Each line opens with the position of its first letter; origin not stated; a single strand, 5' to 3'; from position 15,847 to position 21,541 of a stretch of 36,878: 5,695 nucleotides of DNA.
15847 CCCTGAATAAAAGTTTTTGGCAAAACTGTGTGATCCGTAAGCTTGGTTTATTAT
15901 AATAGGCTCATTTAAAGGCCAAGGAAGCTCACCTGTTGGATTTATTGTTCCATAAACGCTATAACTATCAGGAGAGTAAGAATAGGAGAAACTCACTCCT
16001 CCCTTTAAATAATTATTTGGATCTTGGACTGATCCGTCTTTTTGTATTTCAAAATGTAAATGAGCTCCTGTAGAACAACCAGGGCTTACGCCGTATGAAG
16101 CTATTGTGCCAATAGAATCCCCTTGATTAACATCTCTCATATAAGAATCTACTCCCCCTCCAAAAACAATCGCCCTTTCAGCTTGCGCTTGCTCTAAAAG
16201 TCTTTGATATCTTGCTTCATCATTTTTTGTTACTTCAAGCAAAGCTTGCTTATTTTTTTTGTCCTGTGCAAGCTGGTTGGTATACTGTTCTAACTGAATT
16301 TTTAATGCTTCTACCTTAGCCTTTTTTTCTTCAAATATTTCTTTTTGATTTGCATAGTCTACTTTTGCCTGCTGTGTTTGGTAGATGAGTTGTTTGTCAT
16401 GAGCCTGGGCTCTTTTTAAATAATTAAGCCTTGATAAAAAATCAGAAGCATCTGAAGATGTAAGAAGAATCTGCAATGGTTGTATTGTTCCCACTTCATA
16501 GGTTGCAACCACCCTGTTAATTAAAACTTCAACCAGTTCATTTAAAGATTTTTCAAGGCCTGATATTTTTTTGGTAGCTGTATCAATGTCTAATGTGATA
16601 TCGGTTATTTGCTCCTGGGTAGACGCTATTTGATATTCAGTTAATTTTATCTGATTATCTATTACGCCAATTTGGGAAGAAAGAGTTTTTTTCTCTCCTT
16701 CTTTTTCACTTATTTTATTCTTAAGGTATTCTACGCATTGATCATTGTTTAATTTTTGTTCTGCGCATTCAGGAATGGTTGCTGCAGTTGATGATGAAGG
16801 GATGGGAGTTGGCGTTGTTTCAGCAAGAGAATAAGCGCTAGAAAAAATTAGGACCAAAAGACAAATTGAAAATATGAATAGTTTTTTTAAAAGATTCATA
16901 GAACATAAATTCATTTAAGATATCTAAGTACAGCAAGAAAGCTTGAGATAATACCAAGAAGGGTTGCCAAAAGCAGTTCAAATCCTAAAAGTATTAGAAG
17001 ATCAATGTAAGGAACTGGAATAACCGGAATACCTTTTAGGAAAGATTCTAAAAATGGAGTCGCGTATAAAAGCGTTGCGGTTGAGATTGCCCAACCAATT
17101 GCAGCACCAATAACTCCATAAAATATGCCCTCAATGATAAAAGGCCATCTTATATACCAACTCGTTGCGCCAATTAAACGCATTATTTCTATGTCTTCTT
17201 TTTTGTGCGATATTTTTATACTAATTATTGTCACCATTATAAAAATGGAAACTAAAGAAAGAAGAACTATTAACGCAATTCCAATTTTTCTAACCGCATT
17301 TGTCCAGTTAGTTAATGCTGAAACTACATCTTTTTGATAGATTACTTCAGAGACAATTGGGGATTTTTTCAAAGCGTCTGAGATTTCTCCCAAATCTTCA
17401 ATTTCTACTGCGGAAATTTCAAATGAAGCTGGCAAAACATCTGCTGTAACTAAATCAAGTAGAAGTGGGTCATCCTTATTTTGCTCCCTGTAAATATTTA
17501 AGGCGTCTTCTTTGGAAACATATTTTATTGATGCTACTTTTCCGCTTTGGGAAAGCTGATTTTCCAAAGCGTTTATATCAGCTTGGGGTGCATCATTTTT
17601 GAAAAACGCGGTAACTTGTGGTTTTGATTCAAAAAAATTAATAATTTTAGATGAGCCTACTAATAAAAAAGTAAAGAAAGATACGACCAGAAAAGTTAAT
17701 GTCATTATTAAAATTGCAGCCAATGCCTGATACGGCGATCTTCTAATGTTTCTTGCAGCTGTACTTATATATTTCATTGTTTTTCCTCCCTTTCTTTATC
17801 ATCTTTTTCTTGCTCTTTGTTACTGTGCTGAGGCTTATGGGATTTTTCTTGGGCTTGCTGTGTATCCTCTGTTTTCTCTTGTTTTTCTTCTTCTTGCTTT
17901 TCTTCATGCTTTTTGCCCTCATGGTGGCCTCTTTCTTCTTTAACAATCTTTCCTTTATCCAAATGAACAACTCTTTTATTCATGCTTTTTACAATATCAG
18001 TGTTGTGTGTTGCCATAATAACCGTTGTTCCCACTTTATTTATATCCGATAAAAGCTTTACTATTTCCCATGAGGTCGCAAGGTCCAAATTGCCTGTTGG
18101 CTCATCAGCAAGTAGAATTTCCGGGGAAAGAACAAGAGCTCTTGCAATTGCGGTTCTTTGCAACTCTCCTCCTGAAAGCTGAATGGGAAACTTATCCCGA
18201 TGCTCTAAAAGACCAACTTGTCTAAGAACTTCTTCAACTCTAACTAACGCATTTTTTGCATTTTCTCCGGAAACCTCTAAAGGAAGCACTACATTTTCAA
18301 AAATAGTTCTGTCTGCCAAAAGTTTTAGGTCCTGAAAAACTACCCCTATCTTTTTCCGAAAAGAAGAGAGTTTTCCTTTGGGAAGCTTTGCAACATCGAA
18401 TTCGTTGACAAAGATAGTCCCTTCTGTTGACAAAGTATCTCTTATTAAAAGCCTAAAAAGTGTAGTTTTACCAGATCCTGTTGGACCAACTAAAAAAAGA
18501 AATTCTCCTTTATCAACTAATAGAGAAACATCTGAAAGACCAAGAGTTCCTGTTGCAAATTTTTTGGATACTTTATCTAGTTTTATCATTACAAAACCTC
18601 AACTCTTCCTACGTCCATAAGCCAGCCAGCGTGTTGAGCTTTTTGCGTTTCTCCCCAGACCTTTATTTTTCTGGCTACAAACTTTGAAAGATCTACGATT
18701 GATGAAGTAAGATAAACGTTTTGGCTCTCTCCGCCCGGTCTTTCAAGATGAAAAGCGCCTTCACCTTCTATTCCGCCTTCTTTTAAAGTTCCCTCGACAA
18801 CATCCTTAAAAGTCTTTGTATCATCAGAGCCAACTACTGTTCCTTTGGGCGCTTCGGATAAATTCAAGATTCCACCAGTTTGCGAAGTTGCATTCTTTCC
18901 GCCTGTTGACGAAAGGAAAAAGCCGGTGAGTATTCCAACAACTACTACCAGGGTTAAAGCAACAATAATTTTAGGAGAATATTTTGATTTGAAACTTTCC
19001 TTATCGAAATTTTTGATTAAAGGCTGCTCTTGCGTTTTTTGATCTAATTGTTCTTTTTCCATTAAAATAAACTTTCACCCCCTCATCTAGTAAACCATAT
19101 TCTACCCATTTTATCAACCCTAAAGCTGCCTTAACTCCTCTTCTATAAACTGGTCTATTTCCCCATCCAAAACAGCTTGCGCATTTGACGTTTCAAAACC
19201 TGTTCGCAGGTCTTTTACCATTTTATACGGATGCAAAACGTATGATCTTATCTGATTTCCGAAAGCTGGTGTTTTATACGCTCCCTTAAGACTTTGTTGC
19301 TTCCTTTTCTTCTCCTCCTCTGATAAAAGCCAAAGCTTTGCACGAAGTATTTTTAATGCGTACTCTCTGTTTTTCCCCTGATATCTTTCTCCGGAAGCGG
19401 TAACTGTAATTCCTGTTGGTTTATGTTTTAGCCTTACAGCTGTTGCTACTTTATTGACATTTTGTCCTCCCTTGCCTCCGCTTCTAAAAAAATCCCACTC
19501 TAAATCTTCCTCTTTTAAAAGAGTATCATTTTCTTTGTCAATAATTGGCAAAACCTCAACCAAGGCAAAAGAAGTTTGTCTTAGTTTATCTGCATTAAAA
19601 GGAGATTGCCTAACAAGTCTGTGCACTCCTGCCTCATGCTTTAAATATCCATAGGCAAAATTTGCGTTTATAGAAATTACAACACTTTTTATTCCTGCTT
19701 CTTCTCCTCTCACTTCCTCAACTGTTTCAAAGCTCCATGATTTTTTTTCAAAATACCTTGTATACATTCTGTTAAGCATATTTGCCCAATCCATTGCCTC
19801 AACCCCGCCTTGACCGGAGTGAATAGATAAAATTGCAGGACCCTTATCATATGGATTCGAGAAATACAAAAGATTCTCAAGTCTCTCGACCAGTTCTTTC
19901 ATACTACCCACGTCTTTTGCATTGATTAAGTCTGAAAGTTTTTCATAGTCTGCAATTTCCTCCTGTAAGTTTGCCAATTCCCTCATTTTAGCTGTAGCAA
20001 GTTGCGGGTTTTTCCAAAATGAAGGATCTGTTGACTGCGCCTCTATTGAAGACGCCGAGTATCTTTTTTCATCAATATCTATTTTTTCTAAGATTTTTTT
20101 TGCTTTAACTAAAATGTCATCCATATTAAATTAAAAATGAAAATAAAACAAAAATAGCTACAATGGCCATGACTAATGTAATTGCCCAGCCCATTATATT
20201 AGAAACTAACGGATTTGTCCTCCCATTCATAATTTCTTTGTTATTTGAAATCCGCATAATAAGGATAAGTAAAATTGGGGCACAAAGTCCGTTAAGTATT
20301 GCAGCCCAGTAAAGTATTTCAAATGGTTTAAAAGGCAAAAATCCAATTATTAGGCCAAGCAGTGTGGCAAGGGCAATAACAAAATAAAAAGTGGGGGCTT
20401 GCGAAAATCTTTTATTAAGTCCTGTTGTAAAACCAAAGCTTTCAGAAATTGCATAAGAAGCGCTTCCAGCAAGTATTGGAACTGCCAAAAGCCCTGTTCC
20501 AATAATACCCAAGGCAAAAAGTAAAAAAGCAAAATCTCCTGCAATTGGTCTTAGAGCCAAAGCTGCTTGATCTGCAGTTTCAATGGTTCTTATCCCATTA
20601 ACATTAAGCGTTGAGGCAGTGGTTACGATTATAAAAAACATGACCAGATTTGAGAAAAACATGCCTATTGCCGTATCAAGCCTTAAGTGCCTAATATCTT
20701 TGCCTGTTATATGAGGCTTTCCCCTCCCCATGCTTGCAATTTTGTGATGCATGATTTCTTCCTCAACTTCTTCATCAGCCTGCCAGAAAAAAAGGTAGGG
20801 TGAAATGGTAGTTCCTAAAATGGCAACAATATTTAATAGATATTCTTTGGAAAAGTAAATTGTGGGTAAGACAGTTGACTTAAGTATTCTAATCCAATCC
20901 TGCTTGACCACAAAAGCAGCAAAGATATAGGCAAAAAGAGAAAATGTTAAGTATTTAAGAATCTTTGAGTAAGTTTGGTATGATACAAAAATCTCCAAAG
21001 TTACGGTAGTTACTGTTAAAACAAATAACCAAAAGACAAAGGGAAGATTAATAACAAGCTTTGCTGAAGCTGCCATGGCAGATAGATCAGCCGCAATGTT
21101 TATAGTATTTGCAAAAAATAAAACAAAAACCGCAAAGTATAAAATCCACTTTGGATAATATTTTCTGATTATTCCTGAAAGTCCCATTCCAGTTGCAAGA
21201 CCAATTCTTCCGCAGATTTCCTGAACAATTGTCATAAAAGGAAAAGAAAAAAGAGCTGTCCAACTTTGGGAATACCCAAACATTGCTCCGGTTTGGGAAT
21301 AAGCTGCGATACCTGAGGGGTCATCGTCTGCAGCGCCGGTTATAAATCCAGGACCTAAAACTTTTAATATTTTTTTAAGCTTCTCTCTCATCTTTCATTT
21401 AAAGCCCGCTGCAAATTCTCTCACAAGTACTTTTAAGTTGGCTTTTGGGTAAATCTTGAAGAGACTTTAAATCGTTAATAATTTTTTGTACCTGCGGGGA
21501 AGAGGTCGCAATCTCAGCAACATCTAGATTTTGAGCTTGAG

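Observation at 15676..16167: Apparent circular permutation of the M23 (LytM) catalytic domain in the FtsEX-coupled peptidase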

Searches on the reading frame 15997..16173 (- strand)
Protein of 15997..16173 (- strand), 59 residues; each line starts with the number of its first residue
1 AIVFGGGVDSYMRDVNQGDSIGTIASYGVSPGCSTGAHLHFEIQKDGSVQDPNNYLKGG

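Call 8: search_protein_families(library=pfam, proteins=[window:15997-16173:-], max_evalue=10)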
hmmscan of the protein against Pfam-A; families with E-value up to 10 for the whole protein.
seq(59 aa): 1 family
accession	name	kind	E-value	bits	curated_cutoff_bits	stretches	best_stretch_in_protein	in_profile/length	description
PF01551.29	Peptidase_M23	-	2.3e-06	28.2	28.7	1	14-52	62-96/96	Peptidase family M23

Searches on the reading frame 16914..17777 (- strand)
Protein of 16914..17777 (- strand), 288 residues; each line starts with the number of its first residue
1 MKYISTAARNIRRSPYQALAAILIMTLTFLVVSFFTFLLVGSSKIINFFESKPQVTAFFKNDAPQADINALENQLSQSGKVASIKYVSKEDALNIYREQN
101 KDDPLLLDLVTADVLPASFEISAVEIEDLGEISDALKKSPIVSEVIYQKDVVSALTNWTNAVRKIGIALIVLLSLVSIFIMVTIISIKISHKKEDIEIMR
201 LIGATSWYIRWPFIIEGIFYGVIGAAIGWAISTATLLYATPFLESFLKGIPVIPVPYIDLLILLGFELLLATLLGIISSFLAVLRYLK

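Call 3: search_protein_families(library=pfam, proteins=[window:16914-17777:-], max_evalue=10)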
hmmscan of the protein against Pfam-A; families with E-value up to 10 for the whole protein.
window:16914-17777:- (288 aa): 4 families
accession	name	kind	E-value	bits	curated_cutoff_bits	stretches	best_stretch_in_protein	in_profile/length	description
PF18075.7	FtsX_ECD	-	3e-19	69.9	23.5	1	54-145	2-96/96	FtsX extracellular domain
PF02687.27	FtsX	-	2.3e-14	53.9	25.5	1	168-281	2-114/120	FtsX-like permease C-terminal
PF07667.16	DUF1600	-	0.085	13.4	25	1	147-191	62-106/112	Protein of unknown function (DUF1600)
PF13800.11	Sigma_reg_N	-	0.99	10.2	26.3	1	166-202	14-50/91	Sigma factor regulator N-terminal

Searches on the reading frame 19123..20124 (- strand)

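Call 49: search_protein_families(library=pfam, proteins=[window:19123-20124:-], max_evalue=0.001)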
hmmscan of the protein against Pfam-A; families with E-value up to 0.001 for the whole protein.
window:19123-20124:- (334 aa): 2 families
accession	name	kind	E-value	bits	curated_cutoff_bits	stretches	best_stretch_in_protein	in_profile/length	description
PF03462.23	PCRF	-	1.7e-43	149.1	24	1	75-189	80-194/194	PCRF domain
PF00472.26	RF-1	-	4.9e-33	114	35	1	201-307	5-116/116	RF-1 domain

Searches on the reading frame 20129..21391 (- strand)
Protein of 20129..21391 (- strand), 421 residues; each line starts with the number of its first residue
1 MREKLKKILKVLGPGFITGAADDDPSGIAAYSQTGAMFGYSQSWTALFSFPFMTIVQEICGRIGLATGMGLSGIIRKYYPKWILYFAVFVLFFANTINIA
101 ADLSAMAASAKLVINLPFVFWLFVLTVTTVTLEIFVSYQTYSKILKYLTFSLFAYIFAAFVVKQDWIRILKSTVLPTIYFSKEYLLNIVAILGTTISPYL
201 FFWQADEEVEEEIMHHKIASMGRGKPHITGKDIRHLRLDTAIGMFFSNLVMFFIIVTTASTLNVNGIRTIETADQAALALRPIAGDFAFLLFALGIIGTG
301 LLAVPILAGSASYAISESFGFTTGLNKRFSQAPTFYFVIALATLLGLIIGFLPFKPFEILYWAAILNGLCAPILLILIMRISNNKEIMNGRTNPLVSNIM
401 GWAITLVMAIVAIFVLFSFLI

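Call 49: search_protein_families(library=pfam, proteins=[window:20129-21391:-], max_evalue=0.001)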
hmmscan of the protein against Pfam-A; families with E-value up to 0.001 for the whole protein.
window:20129-21391:- (421 aa): 1 family
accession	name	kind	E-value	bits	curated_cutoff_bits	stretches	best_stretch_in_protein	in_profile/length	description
PF01566.24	Nramp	-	1.7e-79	268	29.8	1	28-393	1-355/357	Natural resistance-associated macrophage protein-like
